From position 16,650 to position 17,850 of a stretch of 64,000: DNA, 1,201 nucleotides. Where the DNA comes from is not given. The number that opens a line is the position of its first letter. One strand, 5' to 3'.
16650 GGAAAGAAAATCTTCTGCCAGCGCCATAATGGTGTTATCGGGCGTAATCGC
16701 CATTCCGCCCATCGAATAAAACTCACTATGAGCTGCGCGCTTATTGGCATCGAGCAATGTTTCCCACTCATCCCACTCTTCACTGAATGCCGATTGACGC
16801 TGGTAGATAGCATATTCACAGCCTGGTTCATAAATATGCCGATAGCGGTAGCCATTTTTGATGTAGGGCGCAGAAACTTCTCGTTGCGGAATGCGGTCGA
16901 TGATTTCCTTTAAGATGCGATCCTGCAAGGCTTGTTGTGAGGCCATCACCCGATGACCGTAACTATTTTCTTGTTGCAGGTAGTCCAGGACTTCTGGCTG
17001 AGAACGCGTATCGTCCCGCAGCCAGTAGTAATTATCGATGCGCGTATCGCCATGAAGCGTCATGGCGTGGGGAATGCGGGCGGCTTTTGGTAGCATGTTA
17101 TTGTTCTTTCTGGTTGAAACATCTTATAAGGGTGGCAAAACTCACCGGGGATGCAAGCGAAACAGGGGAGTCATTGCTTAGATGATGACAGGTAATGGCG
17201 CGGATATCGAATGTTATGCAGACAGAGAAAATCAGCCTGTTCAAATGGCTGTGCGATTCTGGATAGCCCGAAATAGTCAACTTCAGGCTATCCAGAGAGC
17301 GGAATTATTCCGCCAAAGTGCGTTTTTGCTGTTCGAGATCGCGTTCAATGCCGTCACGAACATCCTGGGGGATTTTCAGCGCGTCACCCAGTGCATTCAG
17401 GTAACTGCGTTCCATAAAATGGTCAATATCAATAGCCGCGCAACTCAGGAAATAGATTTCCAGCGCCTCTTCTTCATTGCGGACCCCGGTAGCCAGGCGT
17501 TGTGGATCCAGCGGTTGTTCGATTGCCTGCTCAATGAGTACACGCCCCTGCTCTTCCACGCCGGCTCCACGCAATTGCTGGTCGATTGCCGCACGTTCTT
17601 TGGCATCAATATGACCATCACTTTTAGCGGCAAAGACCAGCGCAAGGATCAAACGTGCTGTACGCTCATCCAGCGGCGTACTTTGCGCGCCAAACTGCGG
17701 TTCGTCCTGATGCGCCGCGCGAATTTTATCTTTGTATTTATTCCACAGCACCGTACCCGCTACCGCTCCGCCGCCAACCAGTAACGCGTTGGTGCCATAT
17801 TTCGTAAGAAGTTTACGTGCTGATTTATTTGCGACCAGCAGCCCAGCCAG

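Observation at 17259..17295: Perfect 10-bp inverted repeat downstream of yebE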

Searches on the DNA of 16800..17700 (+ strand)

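Call 5: search_rna_families(source=window, start=16800, end=17700, threshold=evalue, max_evalue=10)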
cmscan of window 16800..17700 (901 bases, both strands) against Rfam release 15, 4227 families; matches with E-value up to 10: 4.
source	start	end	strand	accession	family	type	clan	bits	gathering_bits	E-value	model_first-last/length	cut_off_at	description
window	17258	17296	-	RF03938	mir-4662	Gene; miRNA;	-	21.2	97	0.21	1-67/67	no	mir-4662 microRNA precursor family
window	17241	17382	-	RF02413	snoR145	Gene; snRNA; snoRNA; HACA-box;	-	19.3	57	1.6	1-147/147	no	Small nucleolar RNA snoR145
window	17258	17296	+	RF03938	mir-4662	Gene; miRNA;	-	18.1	97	1.6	1-67/67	no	mir-4662 microRNA precursor family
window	17545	17654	+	RF01986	ZEB2_AS1_3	Gene; lncRNA;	-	16.5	55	0.7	1-100/100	no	ZEB2 antisense RNA 1 conserved region 3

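Call 7: search_dna_similar(query=window:17090-17320:+, collection=ecoli_genomes, mode=near, rows=spread, max_rows=30)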
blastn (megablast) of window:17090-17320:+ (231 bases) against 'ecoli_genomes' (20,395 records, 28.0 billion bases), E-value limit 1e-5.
Records with a match: 5426; places in all: 5828; records where one place covers at least 80% of the query: 5025.
Genomes with a match: 5426 of 5426; with a place that covers at least 80% of the query: 5025. Places per genome that has any: lowest 1, median 1, highest 2. On chromosomes: 5827 places; on plasmids: 1.
Best place of each record, by identity: >=99% 2695; 95-99% 2731.
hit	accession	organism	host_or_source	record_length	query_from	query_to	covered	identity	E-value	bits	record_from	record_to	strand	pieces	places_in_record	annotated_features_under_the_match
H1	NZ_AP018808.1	Escherichia coli strain E2865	Bos taurus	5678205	1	231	100%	100.0%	1e-116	427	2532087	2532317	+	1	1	yebE: tellurite resistance TerB family protein | ptrB: oligopeptidase B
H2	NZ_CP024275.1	Escherichia coli O6:H16 strain M9682-C1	missing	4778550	1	231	100%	100.0%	1e-116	427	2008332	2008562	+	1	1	yebE: tellurite resistance TerB family protein | ptrB: oligopeptidase B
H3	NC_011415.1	Escherichia coli SE11 strain SE11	-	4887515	1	231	100%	100.0%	1e-116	427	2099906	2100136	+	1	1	yebE: tellurite resistance TerB family protein | ptrB: oligopeptidase B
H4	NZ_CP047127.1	Escherichia coli K-12 strain K-12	not applicable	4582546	1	231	100%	100.0%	1e-116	427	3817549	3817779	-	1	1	yebE: tellurite resistance TerB family protein | ptrB: oligopeptidase B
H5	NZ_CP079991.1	Escherichia coli strain KMS2005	laboratory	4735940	1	231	100%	100.0%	1e-116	427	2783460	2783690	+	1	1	yebE: tellurite resistance TerB family protein | ptrB: oligopeptidase B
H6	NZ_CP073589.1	Escherichia coli strain MFDS1006657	Beef Ribs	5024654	1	231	100%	100.0%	1e-116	427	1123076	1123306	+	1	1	yebE: tellurite resistance TerB family protein | ptrB: oligopeptidase B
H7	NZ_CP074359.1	Escherichia coli strain XJ6.2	bovine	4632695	1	231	100%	100.0%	1e-116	427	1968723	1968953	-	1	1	yebE: tellurite resistance TerB family protein | ptrB: oligopeptidase B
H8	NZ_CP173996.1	Escherichia coli strain SZQ1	anaerobic sludge sediment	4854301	1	231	100%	100.0%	1e-116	427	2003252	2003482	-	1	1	yebE: tellurite resistance TerB family protein | ptrB: oligopeptidase B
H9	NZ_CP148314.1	Escherichia coli strain Z1323MEC0002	Mammal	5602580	1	231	100%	100.0%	1e-116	427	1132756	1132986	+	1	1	yebE: tellurite resistance TerB family protein | ptrB: oligopeptidase B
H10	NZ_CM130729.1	Escherichia coli strain IAL7250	Homo sapiens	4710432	1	231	100%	100.0%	1e-116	427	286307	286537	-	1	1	yebE: tellurite resistance TerB family protein | ptrB: oligopeptidase B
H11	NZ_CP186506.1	Escherichia coli strain R18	Homo sapiens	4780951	1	231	100%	100.0%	1e-116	427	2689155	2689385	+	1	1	yebE: tellurite resistance TerB family protein | ptrB: oligopeptidase B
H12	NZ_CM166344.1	Escherichia coli strain CH4804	Homo sapiens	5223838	1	231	100%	100.0%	1e-116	427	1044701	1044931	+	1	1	yebE: tellurite resistance TerB family protein | ptrB: oligopeptidase B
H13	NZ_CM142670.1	Escherichia coli strain UID2309220010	Homo sapiens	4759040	1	231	100%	100.0%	1e-116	427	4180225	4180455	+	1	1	yebE: tellurite resistance TerB family protein | ptrB: oligopeptidase B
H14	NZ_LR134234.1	Escherichia coli strain NCTC8623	missing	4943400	1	231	100%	100.0%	1e-116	427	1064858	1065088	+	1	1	yebE: tellurite resistance TerB family protein | ptrB: oligopeptidase B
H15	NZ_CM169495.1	Escherichia coli strain EC05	Homo sapiens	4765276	1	231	100%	100.0%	1e-116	427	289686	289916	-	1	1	yebE: tellurite resistance TerB family protein | ptrB: oligopeptidase B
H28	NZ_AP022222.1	Escherichia coli strain WP8-S17-ESBL-12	-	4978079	93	231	60%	98.6%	3e-62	246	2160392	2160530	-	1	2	yebE: tellurite resistance TerB family protein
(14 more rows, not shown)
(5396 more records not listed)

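Call 9: get_annotated_region(hit=H4, flank=1500)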
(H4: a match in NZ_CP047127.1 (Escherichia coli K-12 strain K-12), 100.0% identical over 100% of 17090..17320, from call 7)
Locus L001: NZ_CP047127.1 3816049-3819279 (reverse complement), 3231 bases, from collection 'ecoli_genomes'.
description: Escherichia coli K-12 chromosome, complete genome
organism: Escherichia coli K-12 strain K-12 (NCBI taxid 83333)
replicon: chromosome; assembly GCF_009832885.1
host: not applicable; source: -; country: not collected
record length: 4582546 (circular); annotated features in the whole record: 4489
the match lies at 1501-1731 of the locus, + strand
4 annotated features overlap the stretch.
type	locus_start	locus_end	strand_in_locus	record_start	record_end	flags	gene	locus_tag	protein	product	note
CDS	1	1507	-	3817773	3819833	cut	ptrB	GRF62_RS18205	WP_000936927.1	oligopeptidase B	-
CDS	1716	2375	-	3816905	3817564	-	yebE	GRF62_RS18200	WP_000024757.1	tellurite resistance TerB family protein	-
CDS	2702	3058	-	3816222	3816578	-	yebF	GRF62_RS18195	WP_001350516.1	protein YebF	-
CDS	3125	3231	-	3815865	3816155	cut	yebG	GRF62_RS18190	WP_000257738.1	DNA damage-inducible protein YebG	-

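Call 10: get_annotated_region(hit=H28, flank=3000)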
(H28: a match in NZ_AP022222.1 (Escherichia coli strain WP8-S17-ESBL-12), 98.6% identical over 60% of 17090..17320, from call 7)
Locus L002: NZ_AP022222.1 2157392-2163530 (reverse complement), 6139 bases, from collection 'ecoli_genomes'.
description: Escherichia coli strain WP8-S17-ESBL-12 chromosome, complete genome
organism: Escherichia coli strain WP8-S17-ESBL-12 (NCBI taxid 562)
replicon: chromosome; assembly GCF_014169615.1
host: -; source: -; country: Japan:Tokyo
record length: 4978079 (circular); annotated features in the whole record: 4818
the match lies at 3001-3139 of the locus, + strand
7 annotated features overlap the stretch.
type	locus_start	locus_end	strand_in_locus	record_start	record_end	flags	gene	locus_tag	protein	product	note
CDS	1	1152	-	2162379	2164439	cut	ptrB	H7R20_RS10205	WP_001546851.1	oligopeptidase B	-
CDS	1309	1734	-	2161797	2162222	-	tnpA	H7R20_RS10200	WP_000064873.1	IS200/IS605-like element ISEc46 family transposase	-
CDS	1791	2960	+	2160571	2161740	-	-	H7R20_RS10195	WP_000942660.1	RNA-guided endonuclease InsQ/TnpB family protein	-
CDS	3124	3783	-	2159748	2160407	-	yebE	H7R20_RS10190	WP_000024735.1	tellurite resistance TerB family protein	-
CDS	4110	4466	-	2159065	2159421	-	yebF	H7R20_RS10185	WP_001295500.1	protein YebF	-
CDS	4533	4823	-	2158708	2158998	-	yebG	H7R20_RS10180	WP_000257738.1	DNA damage-inducible protein YebG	-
CDS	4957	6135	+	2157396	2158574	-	purT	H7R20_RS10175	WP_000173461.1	formate-dependent phosphoribosylglycinamide formyltransferase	-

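Call 18: search_dna_similar(query=window:17176-17304:+, collection=ecoli_genomes, mode=distant, rows=spread, max_rows=40, max_evalue=0.01)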
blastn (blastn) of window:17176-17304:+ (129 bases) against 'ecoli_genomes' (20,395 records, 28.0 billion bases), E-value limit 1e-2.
Records with a match: 5426; places in all: 5427; records where one place covers at least 80% of the query: 5426.
Genomes with a match: 5426 of 5426; with a place that covers at least 80% of the query: 5426. Places per genome that has any: lowest 1, median 1, highest 2. On chromosomes: 5426 places; on plasmids: 1.
Best place of each record, by identity: >=99% 2935; 95-99% 2485; 90-95% 6.
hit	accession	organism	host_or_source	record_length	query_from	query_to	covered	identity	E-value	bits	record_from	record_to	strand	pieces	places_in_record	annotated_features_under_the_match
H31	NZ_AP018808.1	Escherichia coli strain E2865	Bos taurus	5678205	1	129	100%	100.0%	1e-58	233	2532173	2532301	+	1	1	none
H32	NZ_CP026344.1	Escherichia coli strain 8FA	not applicable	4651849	1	129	100%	100.0%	1e-58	233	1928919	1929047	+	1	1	none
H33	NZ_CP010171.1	Escherichia coli strain H7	not applicable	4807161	1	129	100%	100.0%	1e-58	233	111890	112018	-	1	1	none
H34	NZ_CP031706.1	Escherichia coli strain R1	cattle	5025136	1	129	100%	100.0%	1e-58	233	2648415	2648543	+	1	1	none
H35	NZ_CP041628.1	Escherichia coli strain PE15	pig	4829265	1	129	100%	100.0%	1e-58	233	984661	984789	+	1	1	none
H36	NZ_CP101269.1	Escherichia coli strain EC21Z-048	Homo sapiens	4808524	1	129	100%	100.0%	1e-58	233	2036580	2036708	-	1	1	none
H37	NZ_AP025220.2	Escherichia coli strain 2017.11.01CC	Homo sapiens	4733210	1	129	100%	100.0%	1e-58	233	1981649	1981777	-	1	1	none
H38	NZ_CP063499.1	Escherichia coli strain EH10-18-47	Homo sapiens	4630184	1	129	100%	100.0%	1e-58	233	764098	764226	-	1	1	none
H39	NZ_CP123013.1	Escherichia coli strain 18-4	Homo sapiens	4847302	1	129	100%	100.0%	1e-58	233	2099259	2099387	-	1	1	none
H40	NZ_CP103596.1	Escherichia coli strain 4848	Homo sapiens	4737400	1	129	100%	100.0%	1e-58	233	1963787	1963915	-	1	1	none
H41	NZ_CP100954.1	Escherichia coli strain ET474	Hoplobatrachus rugulosus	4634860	1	129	100%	100.0%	1e-58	233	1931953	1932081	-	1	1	none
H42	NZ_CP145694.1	Escherichia coli strain S1-KEN-04-A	Homo sapiens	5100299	1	129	100%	100.0%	1e-58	233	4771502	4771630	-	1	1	none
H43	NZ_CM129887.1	Escherichia coli strain MB06172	seawater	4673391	1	129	100%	100.0%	1e-58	233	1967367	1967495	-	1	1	none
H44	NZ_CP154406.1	Escherichia coli strain TST3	pig carcass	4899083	1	129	100%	100.0%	1e-58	233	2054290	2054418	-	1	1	none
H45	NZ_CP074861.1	Escherichia coli strain 2013C_3963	Homo sapiens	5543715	1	129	100%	100.0%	1e-58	233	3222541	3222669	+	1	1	none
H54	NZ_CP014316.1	Escherichia coli JJ1887 strain JJ1887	Homo sapiens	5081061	1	129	100%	97.7%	2e-54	220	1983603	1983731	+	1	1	none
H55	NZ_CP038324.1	Escherichia coli O157:H7 strain NE 1169-1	cattle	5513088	1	129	100%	97.7%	2e-54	220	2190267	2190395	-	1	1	none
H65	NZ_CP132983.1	Escherichia coli strain ARS-C301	Beef Cattle Feces - Rectal Grab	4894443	1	129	100%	96.9%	3e-53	215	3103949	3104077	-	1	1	none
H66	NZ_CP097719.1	Escherichia coli strain MS1679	Chicken lung (Gallus gallus)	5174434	1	129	100%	96.1%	1e-51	211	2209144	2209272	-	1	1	none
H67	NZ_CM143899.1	Escherichia coli strain E22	Homo sapiens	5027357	1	129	100%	95.3%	2e-49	204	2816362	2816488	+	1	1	none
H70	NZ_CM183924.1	Escherichia coli strain GMF054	Homo sapiens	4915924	7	129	95%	95.9%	7e-48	197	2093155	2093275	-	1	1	none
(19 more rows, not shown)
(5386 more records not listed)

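Call 20: get_annotated_region(hit=H54, flank=150)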
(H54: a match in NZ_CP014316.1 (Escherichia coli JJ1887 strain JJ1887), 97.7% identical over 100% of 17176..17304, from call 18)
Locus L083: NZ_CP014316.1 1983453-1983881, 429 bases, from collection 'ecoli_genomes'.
description: Escherichia coli JJ1887 chromosome, complete genome
organism: Escherichia coli JJ1887 strain JJ1887 (NCBI taxid 1355101)
replicon: chromosome; assembly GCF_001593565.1
host: Homo sapiens; source: not collected; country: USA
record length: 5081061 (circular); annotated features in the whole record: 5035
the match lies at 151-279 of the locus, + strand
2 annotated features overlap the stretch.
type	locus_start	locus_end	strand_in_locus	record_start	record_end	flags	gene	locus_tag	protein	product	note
CDS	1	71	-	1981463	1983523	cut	ptrB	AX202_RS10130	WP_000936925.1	oligopeptidase B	-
CDS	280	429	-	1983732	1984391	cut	yebE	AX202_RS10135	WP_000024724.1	tellurite resistance TerB family protein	-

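Call 21: get_annotated_region(hit=H55, flank=150)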
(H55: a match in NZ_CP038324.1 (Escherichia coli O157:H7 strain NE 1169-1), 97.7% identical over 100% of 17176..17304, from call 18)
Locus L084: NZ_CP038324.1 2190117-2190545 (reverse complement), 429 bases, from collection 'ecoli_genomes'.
description: Escherichia coli O157:H7 strain NE 1169-1 chromosome, complete genome
organism: Escherichia coli O157:H7 strain NE 1169-1 (NCBI taxid 83334)
replicon: chromosome; assembly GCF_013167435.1
host: cattle; source: cattle feces; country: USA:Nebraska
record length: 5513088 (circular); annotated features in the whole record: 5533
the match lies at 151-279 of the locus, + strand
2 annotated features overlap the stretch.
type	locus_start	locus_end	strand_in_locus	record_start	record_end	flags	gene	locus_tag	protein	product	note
CDS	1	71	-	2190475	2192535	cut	ptrB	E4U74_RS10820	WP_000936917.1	oligopeptidase B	-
CDS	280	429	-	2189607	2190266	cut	yebE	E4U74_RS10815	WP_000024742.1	tellurite resistance TerB family protein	-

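Call 22: get_annotated_region(hit=H65, flank=150)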
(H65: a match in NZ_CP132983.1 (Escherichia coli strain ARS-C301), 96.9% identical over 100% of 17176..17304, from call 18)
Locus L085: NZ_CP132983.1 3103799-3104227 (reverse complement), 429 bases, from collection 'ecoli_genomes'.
description: Escherichia coli strain ARS-C301 chromosome, complete genome
organism: Escherichia coli strain ARS-C301 (NCBI taxid 562)
replicon: chromosome; assembly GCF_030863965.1
host: -; source: Beef Cattle Feces - Rectal Grab; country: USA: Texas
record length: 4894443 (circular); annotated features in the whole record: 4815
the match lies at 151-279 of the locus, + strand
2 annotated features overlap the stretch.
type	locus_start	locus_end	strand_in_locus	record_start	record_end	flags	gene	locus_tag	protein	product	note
CDS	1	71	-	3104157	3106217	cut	ptrB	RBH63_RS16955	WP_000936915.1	oligopeptidase B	-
CDS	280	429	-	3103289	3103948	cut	yebE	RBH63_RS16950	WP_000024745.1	tellurite resistance TerB family protein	-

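Call 23: get_annotated_region(hit=H66, flank=150)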
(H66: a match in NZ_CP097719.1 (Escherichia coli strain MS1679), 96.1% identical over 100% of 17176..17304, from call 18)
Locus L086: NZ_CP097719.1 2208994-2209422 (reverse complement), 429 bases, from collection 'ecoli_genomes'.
description: Escherichia coli strain MS1679 chromosome, complete genome
organism: Escherichia coli strain MS1679 (NCBI taxid 562)
replicon: chromosome; assembly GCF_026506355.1
host: -; source: Chicken lung (Gallus gallus); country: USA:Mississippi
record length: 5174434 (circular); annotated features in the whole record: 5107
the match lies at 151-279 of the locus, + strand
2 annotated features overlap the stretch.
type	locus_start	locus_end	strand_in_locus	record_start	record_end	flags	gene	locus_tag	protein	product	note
CDS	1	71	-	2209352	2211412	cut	ptrB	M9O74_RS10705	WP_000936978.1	oligopeptidase B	-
CDS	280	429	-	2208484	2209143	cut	yebE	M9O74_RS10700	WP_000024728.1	tellurite resistance TerB family protein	-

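Call 24: get_annotated_region(hit=H67, flank=150)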
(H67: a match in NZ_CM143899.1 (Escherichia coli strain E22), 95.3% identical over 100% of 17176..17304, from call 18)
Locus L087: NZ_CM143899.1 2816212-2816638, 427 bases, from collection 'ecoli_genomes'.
description: Escherichia coli strain E22 chromosome, whole genome shotgun sequence
organism: Escherichia coli strain E22 (NCBI taxid 562)
replicon: chromosome; assembly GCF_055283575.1
host: Homo sapiens; source: urine sample; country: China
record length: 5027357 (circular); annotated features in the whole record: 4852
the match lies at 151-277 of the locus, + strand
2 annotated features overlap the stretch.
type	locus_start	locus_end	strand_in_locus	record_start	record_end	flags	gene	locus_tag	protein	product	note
CDS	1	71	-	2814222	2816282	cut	ptrB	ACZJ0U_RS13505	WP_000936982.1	oligopeptidase B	-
CDS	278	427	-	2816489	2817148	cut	yebE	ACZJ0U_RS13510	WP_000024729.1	tellurite resistance TerB family protein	-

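Call 25: get_annotated_region(hit=H70, flank=150)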
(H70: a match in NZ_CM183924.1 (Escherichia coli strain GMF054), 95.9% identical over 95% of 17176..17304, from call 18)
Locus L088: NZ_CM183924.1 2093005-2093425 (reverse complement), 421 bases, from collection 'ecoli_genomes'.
description: Escherichia coli strain GMF054 chromosome, whole genome shotgun sequence
organism: Escherichia coli strain GMF054 (NCBI taxid 562)
replicon: chromosome; assembly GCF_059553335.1
host: Homo sapiens; source: -; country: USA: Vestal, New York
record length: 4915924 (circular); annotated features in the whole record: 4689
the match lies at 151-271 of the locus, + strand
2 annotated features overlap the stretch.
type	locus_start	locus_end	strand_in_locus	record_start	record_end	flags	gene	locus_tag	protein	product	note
CDS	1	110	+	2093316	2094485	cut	-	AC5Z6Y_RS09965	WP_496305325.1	RNA-guided endonuclease InsQ/TnpB family protein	-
CDS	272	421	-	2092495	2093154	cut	yebE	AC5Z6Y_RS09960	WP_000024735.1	tellurite resistance TerB family protein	-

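Call 44: search_dna_similar(query=window:17250-17304:+, collection=ecoli_genomes, mode=distant, rows=spread, max_rows=60, max_evalue=0.001)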
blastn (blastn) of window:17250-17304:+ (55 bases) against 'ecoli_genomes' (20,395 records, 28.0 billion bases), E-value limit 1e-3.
Records with a match: 5426; places in all: 5427; records where one place covers at least 80% of the query: 5426.
Genomes with a match: 5426 of 5426; with a place that covers at least 80% of the query: 5426. Places per genome that has any: lowest 1, median 1, highest 2. On chromosomes: 5426 places; on plasmids: 1.
Best place of each record, by identity: >=99% 2657; 95-99% 2424; 90-95% 345.
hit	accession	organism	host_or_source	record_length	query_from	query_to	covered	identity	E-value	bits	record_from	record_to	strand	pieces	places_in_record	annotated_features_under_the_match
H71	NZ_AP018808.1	Escherichia coli strain E2865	Bos taurus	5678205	1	55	100%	100.0%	4e-19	100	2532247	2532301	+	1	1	none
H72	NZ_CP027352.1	Escherichia coli strain 2012C-4606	missing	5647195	1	55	100%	100.0%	4e-19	100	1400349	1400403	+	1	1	none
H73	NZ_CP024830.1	Escherichia coli strain CREC-532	Homo sapiens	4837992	1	55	100%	100.0%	4e-19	100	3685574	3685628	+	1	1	none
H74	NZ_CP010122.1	Escherichia coli strain C5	cow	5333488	1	55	100%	100.0%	4e-19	100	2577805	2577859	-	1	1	none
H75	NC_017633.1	Escherichia coli ETEC H10407 strain ETEC H10407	-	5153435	1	55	100%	100.0%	4e-19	100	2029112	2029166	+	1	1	none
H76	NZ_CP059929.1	Escherichia coli strain 162.2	Turkey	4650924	1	55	100%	100.0%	4e-19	100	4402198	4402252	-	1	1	none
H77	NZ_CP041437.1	Escherichia coli strain STEC005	goat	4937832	1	55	100%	100.0%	4e-19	100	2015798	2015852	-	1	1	none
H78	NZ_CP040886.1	Escherichia coli strain K71-77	Homo sapiens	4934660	1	55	100%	100.0%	4e-19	100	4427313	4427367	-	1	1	none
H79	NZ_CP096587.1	Escherichia coli strain EC6622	Homo sapiens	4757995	1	55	100%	100.0%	4e-19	100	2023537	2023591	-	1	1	none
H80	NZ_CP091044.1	Escherichia coli strain STEC346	pork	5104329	1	55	100%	100.0%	4e-19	100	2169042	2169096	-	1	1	none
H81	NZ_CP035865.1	Escherichia coli strain E275 a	Homo sapiens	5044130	1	55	100%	100.0%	4e-19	100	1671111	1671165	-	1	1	none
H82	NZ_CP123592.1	Escherichia coli strain DJH_137urine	Homo sapiens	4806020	1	55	100%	100.0%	4e-19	100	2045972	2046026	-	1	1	none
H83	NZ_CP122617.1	Escherichia coli strain ETEC4091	Sus scrofa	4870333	1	55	100%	100.0%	4e-19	100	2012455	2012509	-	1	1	none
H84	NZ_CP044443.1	Escherichia coli strain HeN100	-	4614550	1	55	100%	100.0%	4e-19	100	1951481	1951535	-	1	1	none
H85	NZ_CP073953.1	Escherichia coli strain MB49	Poultry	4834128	1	55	100%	100.0%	4e-19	100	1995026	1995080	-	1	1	none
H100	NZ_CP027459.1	Escherichia coli strain 90-3040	missing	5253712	1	55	100%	98.2%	2e-17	96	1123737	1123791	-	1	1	none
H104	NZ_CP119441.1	Escherichia coli O121 strain 201805972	Homo sapiens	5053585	1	55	100%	98.2%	2e-17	96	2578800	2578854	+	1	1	none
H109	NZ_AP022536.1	Escherichia coli strain THO-008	Homo sapiens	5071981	1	55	100%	96.4%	2e-16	92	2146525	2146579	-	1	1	none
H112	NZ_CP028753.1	Escherichia coli strain A22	possum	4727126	1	55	100%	96.4%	2e-16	92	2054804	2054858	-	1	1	none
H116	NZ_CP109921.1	Escherichia coli O2:K2:H1 strain C 237-04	Homo sapiens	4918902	1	55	100%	96.4%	2e-16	92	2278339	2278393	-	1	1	none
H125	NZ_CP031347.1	Escherichia coli O145 strain RM9873-C1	cattle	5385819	1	53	96%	98.1%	2e-16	92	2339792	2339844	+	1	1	none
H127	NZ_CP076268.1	Escherichia coli strain D217-5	Homo sapiens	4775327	1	55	100%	94.5%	8e-15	87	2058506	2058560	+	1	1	none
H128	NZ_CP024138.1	Escherichia coli strain 14EC020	clinical patient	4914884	1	55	100%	92.7%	1e-13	82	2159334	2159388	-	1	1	none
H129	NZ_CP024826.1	Escherichia coli strain CREC-544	Homo sapiens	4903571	2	55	98%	92.6%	4e-12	78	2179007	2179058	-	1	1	none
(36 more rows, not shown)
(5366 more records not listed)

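Call 45: get_annotated_region(hit=H100, flank=60)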
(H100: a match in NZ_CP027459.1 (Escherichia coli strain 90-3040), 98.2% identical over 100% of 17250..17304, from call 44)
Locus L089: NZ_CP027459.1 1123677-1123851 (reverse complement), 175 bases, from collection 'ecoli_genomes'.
description: Escherichia coli strain 90-3040 chromosome, complete genome
organism: Escherichia coli strain 90-3040 (NCBI taxid 562)
replicon: chromosome; assembly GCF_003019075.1
host: missing; source: missing; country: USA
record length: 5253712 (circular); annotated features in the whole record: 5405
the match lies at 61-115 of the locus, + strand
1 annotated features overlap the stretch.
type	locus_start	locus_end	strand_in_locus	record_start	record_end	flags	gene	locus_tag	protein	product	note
CDS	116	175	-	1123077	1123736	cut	yebE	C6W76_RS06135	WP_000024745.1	tellurite resistance TerB family protein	-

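Call 46: get_annotated_region(hit=H104, flank=60)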
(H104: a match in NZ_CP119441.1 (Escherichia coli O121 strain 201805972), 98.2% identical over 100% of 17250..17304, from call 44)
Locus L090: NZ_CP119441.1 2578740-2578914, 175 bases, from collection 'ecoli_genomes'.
description: Escherichia coli O121 strain 201805972 chromosome, complete genome
organism: Escherichia coli O121 strain 201805972 (NCBI taxid 1055537)
replicon: chromosome; assembly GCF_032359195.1
host: Homo sapiens; source: missing; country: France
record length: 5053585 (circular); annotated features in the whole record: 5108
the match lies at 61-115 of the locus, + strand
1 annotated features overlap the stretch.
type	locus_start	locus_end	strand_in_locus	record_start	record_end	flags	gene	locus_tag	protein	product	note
CDS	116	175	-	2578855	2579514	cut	yebE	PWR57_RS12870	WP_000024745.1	tellurite resistance TerB family protein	-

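Call 47: get_annotated_region(hit=H109, flank=60)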
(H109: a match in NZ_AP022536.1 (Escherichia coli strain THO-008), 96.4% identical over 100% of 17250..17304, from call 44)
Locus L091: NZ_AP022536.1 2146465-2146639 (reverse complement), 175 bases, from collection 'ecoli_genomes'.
description: Escherichia coli strain THO-008 chromosome, complete genome
organism: Escherichia coli strain THO-008 (NCBI taxid 562)
replicon: chromosome; assembly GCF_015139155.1
host: Homo sapiens; source: -; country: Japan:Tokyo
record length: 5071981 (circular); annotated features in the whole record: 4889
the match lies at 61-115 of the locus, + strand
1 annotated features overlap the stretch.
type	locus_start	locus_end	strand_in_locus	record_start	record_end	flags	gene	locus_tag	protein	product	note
CDS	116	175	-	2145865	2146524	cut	yebE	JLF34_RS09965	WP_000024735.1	tellurite resistance TerB family protein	-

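Call 48: get_annotated_region(hit=H112, flank=60)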
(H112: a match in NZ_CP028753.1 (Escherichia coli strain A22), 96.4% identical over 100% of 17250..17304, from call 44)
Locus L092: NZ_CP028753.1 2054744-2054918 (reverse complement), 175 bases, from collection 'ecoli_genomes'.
description: Escherichia coli strain A22 chromosome, complete genome
organism: Escherichia coli strain A22 (NCBI taxid 562)
replicon: chromosome; assembly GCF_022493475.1
host: possum; source: feces; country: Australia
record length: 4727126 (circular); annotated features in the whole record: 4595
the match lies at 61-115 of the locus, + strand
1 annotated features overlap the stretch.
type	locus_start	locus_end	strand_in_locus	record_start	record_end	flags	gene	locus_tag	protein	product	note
CDS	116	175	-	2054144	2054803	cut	yebE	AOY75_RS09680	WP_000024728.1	tellurite resistance TerB family protein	-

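Call 49: get_annotated_region(hit=H116, flank=60)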
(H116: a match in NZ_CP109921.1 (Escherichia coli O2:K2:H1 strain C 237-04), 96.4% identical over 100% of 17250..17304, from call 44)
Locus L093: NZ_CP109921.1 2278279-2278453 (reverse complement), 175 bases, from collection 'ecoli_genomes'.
description: Escherichia coli O2:K2:H1 strain C 237-04 chromosome, complete genome
organism: Escherichia coli O2:K2:H1 strain C 237-04 (NCBI taxid 2990469)
replicon: chromosome; assembly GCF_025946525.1
host: Homo sapiens; source: feces; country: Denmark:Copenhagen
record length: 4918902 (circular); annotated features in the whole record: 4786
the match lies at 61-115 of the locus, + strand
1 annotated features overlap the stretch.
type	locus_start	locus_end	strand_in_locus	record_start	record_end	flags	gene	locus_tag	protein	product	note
CDS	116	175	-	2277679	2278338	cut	yebE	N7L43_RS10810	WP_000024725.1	tellurite resistance TerB family protein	-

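Call 50: get_annotated_region(hit=H125, flank=60)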
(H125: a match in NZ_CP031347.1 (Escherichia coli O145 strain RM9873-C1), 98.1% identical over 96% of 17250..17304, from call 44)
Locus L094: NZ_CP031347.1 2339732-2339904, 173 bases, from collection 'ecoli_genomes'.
description: Escherichia coli O145 strain RM9873-C1 chromosome, complete genome
organism: Escherichia coli O145 strain RM9873-C1 (NCBI taxid 1055538)
replicon: chromosome; assembly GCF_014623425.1
host: cattle; source: feces; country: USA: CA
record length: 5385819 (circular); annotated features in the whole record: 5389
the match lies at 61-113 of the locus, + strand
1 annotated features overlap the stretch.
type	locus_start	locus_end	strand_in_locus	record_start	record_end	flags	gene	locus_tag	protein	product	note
CDS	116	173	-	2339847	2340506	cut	yebE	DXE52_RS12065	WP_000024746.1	tellurite resistance TerB family protein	-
